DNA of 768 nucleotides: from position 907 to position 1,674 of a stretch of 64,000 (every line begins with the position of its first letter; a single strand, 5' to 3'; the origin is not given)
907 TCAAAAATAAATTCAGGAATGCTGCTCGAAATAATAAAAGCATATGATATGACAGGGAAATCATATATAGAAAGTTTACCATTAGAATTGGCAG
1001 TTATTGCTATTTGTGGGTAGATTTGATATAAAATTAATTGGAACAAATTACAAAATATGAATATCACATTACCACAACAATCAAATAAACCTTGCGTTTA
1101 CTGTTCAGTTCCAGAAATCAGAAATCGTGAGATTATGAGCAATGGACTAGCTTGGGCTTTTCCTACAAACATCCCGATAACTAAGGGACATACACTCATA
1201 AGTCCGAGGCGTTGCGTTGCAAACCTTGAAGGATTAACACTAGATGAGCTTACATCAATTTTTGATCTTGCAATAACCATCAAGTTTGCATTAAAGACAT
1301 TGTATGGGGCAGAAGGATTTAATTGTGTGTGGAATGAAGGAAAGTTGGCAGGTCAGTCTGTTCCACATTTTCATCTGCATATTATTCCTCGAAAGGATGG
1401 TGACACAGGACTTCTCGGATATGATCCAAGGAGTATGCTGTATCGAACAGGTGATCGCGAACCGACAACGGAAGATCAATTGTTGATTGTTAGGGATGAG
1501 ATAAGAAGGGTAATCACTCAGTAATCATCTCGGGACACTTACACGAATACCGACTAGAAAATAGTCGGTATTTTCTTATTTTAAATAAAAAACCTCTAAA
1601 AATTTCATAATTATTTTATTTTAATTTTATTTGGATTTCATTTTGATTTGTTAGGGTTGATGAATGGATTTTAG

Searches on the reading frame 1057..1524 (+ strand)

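Call 107: search_protein_families(library=pfam, proteins=[window:1057-1524:+], max_evalue=0.001)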
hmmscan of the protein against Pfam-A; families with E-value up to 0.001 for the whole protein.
window:1057-1524:+ (155 aa): 1 family
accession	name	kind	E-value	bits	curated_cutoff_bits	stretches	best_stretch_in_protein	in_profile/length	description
PF01230.28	HIT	-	5.9e-19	69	21.5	1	20-114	3-97/98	HIT domain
